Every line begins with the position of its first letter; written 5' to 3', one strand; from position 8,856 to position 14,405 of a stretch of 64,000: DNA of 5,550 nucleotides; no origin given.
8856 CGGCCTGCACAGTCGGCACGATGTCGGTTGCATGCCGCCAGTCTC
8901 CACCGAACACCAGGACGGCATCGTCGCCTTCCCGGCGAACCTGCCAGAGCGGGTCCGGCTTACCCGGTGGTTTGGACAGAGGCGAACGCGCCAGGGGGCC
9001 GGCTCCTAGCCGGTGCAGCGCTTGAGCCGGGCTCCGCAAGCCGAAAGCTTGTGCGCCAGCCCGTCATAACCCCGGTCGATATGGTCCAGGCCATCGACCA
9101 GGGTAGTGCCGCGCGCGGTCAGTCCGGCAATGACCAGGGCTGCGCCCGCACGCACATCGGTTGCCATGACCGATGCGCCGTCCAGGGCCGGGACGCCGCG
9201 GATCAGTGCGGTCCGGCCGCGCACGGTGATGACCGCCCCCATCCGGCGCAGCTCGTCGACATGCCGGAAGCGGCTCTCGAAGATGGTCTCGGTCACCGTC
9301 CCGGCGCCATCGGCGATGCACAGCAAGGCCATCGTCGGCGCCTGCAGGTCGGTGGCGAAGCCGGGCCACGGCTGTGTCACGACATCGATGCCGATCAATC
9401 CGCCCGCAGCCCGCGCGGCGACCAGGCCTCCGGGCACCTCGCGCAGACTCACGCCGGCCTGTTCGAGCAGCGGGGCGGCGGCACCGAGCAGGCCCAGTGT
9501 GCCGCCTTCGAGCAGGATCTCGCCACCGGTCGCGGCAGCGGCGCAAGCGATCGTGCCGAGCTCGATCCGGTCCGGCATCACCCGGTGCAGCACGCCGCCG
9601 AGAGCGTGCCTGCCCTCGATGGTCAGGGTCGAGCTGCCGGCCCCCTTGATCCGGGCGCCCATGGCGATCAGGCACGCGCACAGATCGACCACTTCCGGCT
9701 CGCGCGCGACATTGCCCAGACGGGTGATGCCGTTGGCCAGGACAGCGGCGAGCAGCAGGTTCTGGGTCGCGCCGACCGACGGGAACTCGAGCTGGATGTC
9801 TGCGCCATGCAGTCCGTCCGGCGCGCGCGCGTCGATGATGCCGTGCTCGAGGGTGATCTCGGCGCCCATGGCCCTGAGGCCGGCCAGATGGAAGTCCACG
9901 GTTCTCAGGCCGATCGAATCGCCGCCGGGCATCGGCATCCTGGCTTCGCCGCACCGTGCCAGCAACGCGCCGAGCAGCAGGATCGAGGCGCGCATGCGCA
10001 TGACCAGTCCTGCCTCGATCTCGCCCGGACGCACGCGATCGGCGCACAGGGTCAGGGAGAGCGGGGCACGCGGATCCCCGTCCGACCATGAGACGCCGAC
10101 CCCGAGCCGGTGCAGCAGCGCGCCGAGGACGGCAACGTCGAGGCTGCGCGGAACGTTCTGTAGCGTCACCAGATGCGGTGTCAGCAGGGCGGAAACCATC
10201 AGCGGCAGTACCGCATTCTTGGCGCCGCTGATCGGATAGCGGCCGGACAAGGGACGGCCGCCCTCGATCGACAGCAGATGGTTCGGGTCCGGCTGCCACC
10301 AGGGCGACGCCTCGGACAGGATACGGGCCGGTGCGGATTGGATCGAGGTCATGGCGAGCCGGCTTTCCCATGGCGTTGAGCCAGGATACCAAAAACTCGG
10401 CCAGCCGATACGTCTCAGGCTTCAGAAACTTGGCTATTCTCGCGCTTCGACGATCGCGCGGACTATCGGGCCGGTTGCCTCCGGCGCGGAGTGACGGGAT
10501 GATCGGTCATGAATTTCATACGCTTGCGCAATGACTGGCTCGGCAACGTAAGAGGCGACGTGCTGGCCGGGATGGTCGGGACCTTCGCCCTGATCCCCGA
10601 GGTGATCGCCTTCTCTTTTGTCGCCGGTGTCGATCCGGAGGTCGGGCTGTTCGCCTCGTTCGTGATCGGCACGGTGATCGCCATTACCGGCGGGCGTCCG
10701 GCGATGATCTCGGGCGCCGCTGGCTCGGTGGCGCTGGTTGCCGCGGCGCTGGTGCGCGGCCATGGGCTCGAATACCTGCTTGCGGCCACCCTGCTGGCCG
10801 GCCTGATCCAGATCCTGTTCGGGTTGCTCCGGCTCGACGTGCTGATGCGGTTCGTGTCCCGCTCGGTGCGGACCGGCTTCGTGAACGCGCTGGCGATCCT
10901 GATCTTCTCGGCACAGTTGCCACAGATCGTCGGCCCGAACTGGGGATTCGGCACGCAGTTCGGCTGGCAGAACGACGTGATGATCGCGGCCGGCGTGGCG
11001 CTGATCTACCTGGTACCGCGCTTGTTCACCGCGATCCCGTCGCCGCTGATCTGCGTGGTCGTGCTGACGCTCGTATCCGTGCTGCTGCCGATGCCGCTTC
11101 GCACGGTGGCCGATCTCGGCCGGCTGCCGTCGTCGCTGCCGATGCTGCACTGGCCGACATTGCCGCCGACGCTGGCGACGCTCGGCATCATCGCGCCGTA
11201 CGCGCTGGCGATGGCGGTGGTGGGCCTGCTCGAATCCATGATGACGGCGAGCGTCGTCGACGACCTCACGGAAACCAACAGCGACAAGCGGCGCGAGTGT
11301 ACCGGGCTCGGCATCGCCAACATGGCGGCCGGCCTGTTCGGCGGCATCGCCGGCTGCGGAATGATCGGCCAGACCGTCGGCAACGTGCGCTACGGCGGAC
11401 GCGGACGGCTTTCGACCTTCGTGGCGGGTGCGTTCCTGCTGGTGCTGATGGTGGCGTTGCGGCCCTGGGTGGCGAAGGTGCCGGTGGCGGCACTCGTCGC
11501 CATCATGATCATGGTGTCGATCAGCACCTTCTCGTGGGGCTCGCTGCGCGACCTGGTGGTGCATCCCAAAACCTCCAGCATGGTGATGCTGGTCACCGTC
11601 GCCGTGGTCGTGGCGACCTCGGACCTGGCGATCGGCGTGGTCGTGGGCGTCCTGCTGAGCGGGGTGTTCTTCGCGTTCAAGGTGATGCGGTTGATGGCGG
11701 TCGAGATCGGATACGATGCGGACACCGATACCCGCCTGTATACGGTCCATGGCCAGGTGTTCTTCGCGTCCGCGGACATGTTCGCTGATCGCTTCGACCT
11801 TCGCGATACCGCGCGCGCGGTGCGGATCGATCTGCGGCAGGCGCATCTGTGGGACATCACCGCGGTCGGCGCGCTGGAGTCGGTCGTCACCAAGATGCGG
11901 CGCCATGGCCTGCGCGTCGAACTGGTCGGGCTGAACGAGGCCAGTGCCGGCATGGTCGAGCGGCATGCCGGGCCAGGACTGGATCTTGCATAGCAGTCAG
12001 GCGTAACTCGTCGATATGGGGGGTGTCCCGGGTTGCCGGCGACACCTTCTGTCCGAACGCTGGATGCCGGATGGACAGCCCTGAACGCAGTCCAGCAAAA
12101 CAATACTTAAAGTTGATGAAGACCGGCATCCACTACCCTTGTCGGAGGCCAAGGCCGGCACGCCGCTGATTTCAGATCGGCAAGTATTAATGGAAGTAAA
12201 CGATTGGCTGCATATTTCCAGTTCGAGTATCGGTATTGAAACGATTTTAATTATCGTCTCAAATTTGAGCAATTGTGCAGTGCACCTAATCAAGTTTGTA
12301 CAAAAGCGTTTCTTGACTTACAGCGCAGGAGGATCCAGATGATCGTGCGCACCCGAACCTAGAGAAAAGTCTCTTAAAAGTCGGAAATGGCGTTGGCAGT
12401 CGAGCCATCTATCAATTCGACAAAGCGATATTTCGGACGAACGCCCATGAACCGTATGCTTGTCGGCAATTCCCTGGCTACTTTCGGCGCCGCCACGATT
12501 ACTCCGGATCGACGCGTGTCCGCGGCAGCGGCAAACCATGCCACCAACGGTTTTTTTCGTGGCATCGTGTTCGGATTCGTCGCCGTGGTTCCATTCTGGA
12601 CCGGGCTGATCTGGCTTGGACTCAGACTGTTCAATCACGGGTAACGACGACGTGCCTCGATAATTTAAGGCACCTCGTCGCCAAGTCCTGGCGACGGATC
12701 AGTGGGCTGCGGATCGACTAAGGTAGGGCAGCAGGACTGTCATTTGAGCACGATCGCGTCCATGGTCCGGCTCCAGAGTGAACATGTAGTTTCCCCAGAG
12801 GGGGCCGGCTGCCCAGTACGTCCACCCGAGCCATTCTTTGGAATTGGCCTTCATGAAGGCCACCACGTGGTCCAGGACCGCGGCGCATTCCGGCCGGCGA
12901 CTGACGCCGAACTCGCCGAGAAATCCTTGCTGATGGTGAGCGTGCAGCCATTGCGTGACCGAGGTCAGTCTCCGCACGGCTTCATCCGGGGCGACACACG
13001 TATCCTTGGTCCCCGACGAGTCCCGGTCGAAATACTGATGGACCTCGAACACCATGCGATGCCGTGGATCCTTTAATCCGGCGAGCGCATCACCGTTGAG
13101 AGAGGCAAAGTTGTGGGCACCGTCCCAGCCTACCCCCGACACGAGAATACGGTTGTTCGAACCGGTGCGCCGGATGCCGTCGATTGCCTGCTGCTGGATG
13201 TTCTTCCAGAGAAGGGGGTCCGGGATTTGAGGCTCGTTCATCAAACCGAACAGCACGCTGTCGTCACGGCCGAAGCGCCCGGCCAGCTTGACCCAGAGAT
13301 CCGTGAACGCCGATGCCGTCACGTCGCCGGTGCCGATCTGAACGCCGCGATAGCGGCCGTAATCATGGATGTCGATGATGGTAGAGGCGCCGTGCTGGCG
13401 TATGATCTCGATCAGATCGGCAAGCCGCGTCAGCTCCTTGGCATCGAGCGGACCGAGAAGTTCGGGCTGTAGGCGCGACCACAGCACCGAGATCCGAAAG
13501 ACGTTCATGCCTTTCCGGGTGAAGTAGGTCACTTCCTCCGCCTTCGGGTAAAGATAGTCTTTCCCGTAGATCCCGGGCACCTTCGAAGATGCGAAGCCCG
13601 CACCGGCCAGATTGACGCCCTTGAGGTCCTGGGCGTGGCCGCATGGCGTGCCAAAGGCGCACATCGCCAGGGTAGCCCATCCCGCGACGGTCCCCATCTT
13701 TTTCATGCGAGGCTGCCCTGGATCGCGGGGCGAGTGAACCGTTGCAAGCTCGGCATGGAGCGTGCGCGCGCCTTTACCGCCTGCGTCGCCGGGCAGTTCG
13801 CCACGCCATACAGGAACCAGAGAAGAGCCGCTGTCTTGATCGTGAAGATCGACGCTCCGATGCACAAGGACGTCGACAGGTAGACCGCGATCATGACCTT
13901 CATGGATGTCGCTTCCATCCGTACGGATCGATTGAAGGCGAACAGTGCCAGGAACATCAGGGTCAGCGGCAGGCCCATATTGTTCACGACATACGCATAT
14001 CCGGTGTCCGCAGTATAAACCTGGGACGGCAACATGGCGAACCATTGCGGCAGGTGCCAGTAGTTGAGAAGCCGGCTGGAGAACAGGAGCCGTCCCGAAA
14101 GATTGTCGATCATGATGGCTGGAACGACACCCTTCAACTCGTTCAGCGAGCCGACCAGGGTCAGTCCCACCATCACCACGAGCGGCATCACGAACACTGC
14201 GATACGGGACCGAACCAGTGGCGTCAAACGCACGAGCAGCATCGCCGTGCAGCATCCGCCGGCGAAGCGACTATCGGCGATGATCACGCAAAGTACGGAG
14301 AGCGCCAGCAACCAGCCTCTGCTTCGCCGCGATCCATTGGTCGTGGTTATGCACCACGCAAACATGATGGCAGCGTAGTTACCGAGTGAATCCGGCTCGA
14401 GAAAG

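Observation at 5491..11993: Candidate new envelope module: atypical murA co-transcribed with an Mla/Pqi-type lipid ABC system, divergent from SulP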

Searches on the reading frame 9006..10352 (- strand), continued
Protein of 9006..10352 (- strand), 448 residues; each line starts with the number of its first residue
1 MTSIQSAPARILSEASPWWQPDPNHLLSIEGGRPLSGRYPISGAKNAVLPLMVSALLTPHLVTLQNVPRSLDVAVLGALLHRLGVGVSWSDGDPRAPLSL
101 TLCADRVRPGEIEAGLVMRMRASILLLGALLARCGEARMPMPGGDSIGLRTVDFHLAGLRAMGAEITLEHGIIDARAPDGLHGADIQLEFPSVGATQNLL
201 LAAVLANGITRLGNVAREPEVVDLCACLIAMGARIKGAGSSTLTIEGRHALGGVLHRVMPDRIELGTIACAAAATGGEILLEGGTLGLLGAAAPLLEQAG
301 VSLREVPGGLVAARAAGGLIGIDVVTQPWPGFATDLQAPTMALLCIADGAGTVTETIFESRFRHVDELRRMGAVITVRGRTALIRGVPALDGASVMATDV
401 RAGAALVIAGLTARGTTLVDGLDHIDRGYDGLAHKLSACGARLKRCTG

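Call 85: search_solved_structures(query=window:9006-10352:-, max_evalue=1e-40)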
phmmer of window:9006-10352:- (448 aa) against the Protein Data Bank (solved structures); distinct sequences matched with E-value up to 1e-40: 32.
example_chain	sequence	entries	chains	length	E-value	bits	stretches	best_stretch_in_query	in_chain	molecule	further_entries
5bq2_A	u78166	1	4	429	4.5e-105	355.3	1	27-448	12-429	UDP-N-acetylglucosamine 1-carboxyvinyltransferase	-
6q0a_A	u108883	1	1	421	1.7e-101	343.5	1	29-443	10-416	UDP-N-acetylglucosamine 1-carboxyvinyltransferase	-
3sg1_A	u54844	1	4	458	2.1e-101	343.2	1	18-446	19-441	UDP-N-acetylglucosamine 1-carboxyvinyltransferase 1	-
6wfm_A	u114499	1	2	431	4.7e-101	342.1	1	28-445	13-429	UDP-N-acetylglucosamine 1-carboxyvinyltransferase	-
6q11_A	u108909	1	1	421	1.2e-100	340.7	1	29-443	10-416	UDP-N-acetylglucosamine 1-carboxyvinyltransferase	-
6q0y_A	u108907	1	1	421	1.3e-100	340.7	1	29-443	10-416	UDP-N-acetylglucosamine 1-carboxyvinyltransferase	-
6q03_A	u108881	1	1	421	3.3e-100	339.3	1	29-443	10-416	UDP-N-acetylglucosamine 1-carboxyvinyltransferase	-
3r38_A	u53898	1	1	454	3.4e-100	339.2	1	18-446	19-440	UDP-N-acetylglucosamine 1-carboxyvinyltransferase 1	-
5wi5_A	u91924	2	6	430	6.4e-98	331.8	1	29-446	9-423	UDP-N-acetylglucosamine 1-carboxyvinyltransferase 1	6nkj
6cn1_A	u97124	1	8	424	1.4e-97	330.6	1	27-448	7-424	UDP-N-acetylglucosamine 1-carboxyvinyltransferase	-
7tb0_A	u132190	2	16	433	1.4e-96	327.3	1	28-445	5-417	UDP-N-acetylglucosamine 1-carboxyvinyltransferase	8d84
3v4t_A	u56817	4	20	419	2.9e-96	326.3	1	29-448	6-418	UDP-N-acetylglucosamine 1-carboxyvinyltransferase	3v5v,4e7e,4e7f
1dlg_A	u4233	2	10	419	2.1e-95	323.5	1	29-448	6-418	UDP-N-ACETYLGLUCOSAMINE ENOLPYRUVYL TRANSFERASE MURA | UDP-N-acetylglucosamine 1-carboxyvinyltransferase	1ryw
3vcy_A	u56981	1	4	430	3.5e-95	322.7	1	32-446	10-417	UDP-N-acetylglucosamine 1-carboxyvinyltransferase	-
1ejc_A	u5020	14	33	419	5.6e-95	322.1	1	29-448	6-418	UDP-N-ACETYLGLUCOSAMINE ENOLPYRUVYLTRANSFERASE | UDP-N-ACETYLGLUCOSAMINE 1-CARBOXYVINYLTRANSFERASE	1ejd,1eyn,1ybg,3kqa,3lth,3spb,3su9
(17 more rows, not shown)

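Call 90: find_encoding_contigs(protein=P0083, flank=6000, max_places=1)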
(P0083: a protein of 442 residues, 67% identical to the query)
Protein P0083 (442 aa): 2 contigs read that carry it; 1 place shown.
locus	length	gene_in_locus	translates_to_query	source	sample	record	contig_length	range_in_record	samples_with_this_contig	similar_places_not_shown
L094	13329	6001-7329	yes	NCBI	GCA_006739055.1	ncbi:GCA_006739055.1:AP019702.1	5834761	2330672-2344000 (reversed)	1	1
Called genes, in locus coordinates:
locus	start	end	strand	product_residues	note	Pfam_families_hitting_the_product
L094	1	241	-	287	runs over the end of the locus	PF05013:FGase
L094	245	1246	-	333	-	PF00005:ABC_tran, PF08352:oligo_HPY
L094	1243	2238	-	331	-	PF00005:ABC_tran, PF08352:oligo_HPY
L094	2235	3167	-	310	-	PF12911:OppC_N, PF00528:BPD_transp_1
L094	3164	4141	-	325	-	PF19300:BPD_transp_1_N, PF00528:BPD_transp_1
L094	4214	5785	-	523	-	PF00496:SBP_bac_5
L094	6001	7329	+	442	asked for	PF00275:EPSP_synthase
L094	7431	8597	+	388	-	PF01546:Peptidase_M20, PF07687:M20_dimer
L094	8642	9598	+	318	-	PF24827:AstE_AspA_cat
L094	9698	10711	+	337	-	PF05145:AbrB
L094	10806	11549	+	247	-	-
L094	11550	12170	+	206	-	PF08808:RES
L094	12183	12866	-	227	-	PF13640:2OG-FeII_Oxy_3, PF18331:PKHD_C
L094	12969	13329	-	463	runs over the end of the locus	PF00982:Glyco_transf_20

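Call 91: find_encoding_contigs(protein=P0052, flank=6000, max_places=1)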
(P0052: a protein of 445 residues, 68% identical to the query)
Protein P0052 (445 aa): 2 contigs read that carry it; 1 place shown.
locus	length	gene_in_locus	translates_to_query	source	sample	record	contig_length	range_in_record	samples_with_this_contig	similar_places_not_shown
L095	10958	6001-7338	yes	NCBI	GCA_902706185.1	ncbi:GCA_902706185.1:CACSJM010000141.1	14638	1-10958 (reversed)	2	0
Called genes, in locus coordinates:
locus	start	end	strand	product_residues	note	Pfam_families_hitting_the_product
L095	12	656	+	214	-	-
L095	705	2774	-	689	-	PF00672:HAMP, PF00015:MCPsignal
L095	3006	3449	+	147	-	PF02627:CMD (weak)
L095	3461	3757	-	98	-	-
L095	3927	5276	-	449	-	PF11563:Protoglobin, PF00015:MCPsignal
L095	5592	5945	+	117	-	PF03960:ArsC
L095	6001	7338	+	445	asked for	PF00275:EPSP_synthase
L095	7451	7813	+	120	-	PF11154:DUF2934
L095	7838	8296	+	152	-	PF05981:CreA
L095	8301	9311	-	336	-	PF00291:PALP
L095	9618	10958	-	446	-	PF04932:Wzy_C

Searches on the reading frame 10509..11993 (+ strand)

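Call 3: search_protein_families(library=pfam, proteins=[window:10509-11993:+])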
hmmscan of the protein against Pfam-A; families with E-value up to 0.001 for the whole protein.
window:10509-11993:+ (494 aa): 2 families
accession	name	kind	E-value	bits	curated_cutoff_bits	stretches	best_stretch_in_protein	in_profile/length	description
PF00916.26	Sulfate_transp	-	1.4e-51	175.9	23.2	1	15-362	2-379/380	Sulfate permease family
PF01740.26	STAS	-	2.7e-10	40.4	22.6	1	407-484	9-89/106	STAS domain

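Call 4: search_protein_families(library=ncbifam, proteins=[window:10509-11993:+])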
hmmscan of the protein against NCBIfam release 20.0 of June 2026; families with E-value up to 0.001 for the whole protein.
window:10509-11993:+ (494 aa): 3 families
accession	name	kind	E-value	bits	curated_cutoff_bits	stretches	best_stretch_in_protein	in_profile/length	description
TIGR00815.1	sulP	subfamily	9.6e-75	252.1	380.45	1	13-479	13-540/565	sulfate permease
NF008660.1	PRK11660.1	equivalog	3.1e-52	177.7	614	2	206-477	250-534/572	C4-dicarboxylic acid transporter DauA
NF050096.1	BicarbTportBicA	equivalog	2.3e-43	148.6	880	1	12-409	10-425/547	bicarbonate transporter BicA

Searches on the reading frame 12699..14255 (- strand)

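Call 57: search_protein_families(library=pfam, proteins=[window:12699-14255:-])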
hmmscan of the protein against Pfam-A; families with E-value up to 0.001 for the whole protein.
window:12699-14255:- (518 aa): 1 family
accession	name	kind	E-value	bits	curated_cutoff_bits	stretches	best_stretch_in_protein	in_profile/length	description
PF00150.24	Cellulase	-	5.7e-47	160.9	23.5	1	217-483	4-271/272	Cellulase (glycosyl hydrolase family 5)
